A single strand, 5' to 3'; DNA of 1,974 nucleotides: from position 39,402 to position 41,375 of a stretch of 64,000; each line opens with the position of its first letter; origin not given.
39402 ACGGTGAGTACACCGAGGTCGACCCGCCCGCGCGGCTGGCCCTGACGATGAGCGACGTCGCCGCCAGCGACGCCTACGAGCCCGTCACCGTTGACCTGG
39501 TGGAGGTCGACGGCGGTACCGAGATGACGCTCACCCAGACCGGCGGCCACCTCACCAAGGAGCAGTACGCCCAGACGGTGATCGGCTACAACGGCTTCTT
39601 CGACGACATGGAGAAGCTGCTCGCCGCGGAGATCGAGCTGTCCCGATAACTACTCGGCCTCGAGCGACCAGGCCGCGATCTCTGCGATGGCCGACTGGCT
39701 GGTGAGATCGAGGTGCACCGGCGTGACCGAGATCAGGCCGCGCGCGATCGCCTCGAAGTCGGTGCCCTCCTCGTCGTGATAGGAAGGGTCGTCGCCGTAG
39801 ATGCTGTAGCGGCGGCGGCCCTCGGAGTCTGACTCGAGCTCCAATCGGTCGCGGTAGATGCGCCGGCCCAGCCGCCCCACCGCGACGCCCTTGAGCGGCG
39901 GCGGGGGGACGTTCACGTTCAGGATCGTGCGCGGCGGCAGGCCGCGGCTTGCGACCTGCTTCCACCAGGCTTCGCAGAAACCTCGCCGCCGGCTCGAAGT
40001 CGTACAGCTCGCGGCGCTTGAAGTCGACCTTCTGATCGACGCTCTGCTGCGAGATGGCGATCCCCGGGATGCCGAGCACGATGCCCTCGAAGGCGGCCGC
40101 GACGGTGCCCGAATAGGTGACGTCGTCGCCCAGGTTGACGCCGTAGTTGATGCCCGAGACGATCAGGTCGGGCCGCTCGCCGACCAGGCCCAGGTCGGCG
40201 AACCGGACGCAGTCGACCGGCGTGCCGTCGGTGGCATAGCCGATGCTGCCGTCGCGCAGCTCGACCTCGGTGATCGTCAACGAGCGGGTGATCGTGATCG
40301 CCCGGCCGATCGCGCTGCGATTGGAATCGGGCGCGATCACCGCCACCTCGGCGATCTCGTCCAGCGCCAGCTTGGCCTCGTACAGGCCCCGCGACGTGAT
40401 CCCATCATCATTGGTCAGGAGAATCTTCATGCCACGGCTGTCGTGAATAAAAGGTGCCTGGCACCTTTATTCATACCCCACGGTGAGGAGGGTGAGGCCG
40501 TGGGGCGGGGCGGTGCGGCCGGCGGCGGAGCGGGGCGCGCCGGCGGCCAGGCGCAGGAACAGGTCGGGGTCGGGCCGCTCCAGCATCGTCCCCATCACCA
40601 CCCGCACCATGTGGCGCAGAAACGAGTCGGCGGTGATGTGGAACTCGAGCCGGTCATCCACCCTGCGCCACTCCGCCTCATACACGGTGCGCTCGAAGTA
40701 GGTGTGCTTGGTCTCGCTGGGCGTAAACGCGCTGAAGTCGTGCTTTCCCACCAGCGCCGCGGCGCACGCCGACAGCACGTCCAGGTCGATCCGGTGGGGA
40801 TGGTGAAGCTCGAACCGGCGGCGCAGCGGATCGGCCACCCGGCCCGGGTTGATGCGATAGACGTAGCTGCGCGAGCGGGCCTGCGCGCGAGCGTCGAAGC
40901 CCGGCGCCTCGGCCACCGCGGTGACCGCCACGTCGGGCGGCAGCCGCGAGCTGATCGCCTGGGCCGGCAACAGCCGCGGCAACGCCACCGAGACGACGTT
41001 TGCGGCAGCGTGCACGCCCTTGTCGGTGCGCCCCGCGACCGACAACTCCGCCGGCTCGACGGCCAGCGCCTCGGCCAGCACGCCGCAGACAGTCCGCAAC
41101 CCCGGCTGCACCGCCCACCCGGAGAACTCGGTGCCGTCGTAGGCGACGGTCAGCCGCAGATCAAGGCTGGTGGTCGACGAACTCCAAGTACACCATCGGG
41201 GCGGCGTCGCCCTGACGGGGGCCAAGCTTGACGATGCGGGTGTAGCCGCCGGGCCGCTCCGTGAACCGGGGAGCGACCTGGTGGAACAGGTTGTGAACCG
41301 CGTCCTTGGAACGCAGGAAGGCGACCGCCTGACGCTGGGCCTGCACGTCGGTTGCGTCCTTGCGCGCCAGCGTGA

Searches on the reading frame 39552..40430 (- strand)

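Call 37: search_protein_families(library=pfam, proteins=[window:39552-40430:-], max_evalue=0.01)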
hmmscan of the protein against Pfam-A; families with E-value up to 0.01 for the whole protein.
window:39552-40430:- (292 aa): 1 family
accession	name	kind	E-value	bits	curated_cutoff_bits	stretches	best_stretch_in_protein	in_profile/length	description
PF01975.23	SurE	-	4e-48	164.2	22.1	1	3-157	1-149/189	Survival protein SurE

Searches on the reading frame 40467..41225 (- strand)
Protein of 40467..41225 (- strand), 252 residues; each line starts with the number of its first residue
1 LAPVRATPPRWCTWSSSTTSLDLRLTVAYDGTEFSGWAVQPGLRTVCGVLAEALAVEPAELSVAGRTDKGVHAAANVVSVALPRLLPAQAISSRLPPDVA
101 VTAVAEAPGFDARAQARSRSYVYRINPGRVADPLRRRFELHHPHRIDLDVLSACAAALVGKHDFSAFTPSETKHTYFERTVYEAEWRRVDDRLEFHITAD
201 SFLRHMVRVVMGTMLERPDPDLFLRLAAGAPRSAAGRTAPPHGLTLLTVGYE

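Call 37: search_protein_families(library=pfam, proteins=[window:40467-41225:-], max_evalue=0.01)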
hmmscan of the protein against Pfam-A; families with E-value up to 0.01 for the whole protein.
window:40467-41225:- (252 aa): 1 family
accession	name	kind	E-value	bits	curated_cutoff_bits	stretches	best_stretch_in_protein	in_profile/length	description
PF01416.25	PseudoU_synth_1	-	8.5e-27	94.2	23.3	2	155-252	2-108/108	tRNA pseudouridine synthase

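Call 45: find_homologous_proteins(query=window:40467-41225:-, max_evalue=1e-30)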
Query window:40467-41225:- (252 aa): 2718 proteins with E <= 1e-30 among 8000 candidates; the best 120 are listed.
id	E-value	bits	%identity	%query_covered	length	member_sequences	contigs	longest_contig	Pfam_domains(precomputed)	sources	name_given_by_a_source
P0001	3.3e-131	454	96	85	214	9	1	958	PF01416.26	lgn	-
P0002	1.9e-122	426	83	92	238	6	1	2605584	PF01416.26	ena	-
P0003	7.9e-116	404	76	97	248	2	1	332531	PF01416.26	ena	-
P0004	8.5e-113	394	79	90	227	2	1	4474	PF01416.26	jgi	jgi:tRNA pseudouridine38-40 synthase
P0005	1.3e-111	390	73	91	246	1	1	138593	PF01416.26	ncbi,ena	-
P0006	4.6e-100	352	79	82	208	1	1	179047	PF01416.26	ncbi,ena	-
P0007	4.7e-97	342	71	90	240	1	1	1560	PF01416.26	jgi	jgi:tRNA pseudouridine38-40 synthase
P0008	1.4e-96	341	70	92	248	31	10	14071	PF01416.26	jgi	jgi:tRNA pseudouridine38-40 synthase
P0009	1.2e-95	338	69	91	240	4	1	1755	PF01416.26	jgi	jgi:tRNA pseudouridine38-40 synthase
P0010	3.5e-95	336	70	92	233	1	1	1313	PF01416.26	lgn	-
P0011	4.9e-95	336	69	91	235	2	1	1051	PF01416.26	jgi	jgi:tRNA pseudouridine38-40 synthase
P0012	5.9e-95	336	70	92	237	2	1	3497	PF01416.26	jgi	jgi:tRNA pseudouridine38-40 synthase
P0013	8.1e-95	335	68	91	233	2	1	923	PF01416.26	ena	-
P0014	2.2e-94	334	69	90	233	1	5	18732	PF01416.26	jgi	jgi:tRNA pseudouridine38-40 synthase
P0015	7.2e-94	332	69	91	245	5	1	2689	PF01416.26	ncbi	-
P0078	8.0e-91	322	67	91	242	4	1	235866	PF01416.26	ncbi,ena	-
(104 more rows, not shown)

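Call 47: find_encoding_contigs(protein=P0002, flank=10000, max_places=1)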
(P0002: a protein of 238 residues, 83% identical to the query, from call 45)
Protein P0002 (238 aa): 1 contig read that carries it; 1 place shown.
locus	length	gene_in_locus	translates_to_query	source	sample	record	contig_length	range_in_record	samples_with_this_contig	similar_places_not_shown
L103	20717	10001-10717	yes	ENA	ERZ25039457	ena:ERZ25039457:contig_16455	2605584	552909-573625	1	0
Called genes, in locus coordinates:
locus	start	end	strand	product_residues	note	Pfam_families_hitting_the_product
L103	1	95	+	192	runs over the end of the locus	PF00366:Ribosomal_S17, PF00238:Ribosomal_L14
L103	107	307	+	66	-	PF00467:KOW (weak)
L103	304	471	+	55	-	PF17136:ribosomal_L24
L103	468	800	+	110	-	PF00281:Ribosomal_L5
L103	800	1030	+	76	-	PF00673:Ribosomal_L5_C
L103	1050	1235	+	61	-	PF00253:Ribosomal_S14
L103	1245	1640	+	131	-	PF00410:Ribosomal_S8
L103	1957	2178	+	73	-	PF00347:Ribosomal_L6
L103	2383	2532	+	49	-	PF00861:Ribosomal_L18p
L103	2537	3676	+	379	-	PF00333:Ribosomal_S5, PF03719:Ribosomal_S5_C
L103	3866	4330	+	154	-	-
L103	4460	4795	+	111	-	PF00344:SecY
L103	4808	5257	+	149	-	PF00344:SecY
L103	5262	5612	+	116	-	PF00344:SecY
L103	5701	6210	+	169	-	PF00406:ADK, PF13207:AAA_17, PF05191:ADK_lid (weak)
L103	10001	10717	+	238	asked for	PF01416:PseudoU_synth_1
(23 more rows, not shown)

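Call 48: find_encoding_contigs(protein=P0003, flank=10000, max_places=1)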
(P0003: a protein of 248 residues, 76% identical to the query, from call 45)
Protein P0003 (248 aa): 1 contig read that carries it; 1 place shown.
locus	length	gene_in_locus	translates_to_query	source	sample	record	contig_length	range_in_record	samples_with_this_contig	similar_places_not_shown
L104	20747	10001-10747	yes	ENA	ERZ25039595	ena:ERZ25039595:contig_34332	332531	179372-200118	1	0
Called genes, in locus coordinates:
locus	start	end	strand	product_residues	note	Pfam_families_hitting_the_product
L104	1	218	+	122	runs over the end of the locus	PF00238:Ribosomal_L14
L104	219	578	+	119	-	PF00467:KOW (weak), PF17136:ribosomal_L24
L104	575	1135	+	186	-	PF00281:Ribosomal_L5, PF00673:Ribosomal_L5_C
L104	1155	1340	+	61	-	PF00253:Ribosomal_S14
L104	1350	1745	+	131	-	PF00410:Ribosomal_S8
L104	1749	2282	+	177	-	PF00347:Ribosomal_L6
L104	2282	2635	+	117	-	PF00861:Ribosomal_L18p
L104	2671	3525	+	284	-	-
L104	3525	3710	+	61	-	PF00327:Ribosomal_L30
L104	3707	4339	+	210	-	PF00828:Ribosomal_L27A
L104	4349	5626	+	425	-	PF00344:SecY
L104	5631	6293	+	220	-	PF00406:ADK, PF13671:AAA_33 (weak), PF13207:AAA_17, PF05191:ADK_lid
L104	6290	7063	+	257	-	PF00557:Peptidase_M24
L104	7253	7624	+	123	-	PF00416:Ribosomal_S13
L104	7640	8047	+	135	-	PF00411:Ribosomal_S11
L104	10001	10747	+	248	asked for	PF01416:PseudoU_synth_1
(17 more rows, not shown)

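Call 49: find_encoding_contigs(protein=P0005, flank=10000, max_places=1)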
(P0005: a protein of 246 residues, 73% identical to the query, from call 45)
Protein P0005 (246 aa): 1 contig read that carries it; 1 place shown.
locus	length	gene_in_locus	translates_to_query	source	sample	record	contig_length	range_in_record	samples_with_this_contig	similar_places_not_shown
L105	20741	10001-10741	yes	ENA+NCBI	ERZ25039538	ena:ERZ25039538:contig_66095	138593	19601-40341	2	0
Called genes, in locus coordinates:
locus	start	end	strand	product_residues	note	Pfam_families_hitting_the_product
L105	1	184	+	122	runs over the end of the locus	PF00238:Ribosomal_L14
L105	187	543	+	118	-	PF00467:KOW (weak), PF17136:ribosomal_L24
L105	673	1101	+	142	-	PF00281:Ribosomal_L5, PF00673:Ribosomal_L5_C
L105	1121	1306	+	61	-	PF00253:Ribosomal_S14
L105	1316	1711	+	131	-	PF00410:Ribosomal_S8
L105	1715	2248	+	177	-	PF00347:Ribosomal_L6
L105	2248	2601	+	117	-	PF00861:Ribosomal_L18p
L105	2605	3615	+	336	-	PF00333:Ribosomal_S5, PF03719:Ribosomal_S5_C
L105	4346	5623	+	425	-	PF00344:SecY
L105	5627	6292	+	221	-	PF00406:ADK, PF13238:AAA_18 (weak), PF13671:AAA_33, PF13207:AAA_17, PF05191:ADK_lid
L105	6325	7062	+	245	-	PF00557:Peptidase_M24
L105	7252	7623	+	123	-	PF00416:Ribosomal_S13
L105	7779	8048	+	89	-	PF00411:Ribosomal_S11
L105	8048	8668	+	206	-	PF00163:Ribosomal_S4, PF01479:S4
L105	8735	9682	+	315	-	PF01193:RNA_pol_L, PF14520:HHH_5 (faint), PF01000:RNA_pol_A_bac, PF03118:RNA_pol_A_CTD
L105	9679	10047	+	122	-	PF01196:Ribosomal_L17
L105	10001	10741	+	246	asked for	PF01416:PseudoU_synth_1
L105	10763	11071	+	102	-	PF01975:SurE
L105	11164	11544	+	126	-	-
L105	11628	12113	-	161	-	PF00903:Glyoxalase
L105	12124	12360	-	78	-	PF00127:Copper-bind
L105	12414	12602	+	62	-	-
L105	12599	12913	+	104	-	PF13419:HAD_2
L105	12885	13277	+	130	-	PF00702:Hydrolase, PF13419:HAD_2, PF13242:Hydrolase_like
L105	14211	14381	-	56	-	-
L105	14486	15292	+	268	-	PF03119:DNA_ligase_ZBD, PF12826:HHH_2, PF14520:HHH_5 (weak), PF00633:HHH (weak), PF00533:BRCT, PF12738:PTCB-BRCT (weak)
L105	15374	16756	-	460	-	PF02113:Peptidase_S13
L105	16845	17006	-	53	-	-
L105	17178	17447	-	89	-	PF01784:DUF34_NIF3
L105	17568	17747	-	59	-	PF01784:DUF34_NIF3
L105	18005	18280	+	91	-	-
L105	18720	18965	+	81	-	PF24693:DUF7660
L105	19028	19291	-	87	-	-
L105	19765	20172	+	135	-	PF09346:SMI1_KNR4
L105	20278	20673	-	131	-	-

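Call 50: find_encoding_contigs(protein=P0078, flank=10000, max_places=1)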
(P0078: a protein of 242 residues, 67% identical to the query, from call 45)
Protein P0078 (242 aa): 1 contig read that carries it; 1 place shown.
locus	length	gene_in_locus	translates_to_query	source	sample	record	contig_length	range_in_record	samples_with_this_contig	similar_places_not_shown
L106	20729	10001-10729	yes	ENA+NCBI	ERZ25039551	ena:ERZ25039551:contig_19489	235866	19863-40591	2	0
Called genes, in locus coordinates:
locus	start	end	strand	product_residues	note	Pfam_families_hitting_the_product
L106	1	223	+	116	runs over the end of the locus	PF00467:KOW, PF17136:ribosomal_L24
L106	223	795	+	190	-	PF00281:Ribosomal_L5, PF00673:Ribosomal_L5_C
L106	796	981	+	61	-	PF00253:Ribosomal_S14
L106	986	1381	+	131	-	PF00410:Ribosomal_S8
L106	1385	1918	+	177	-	PF00347:Ribosomal_L6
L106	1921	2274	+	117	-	PF00861:Ribosomal_L18p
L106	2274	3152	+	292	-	PF00333:Ribosomal_S5, PF03719:Ribosomal_S5_C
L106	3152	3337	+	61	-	PF00327:Ribosomal_L30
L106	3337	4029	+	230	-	PF00828:Ribosomal_L27A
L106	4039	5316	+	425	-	PF00344:SecY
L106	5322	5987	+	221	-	PF00406:ADK, PF13238:AAA_18 (weak), PF13671:AAA_33, PF13207:AAA_17, PF05191:ADK_lid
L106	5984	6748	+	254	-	PF00557:Peptidase_M24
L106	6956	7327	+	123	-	PF00416:Ribosomal_S13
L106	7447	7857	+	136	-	PF00411:Ribosomal_S11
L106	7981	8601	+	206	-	PF00163:Ribosomal_S4, PF01479:S4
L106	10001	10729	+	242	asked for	PF01416:PseudoU_synth_1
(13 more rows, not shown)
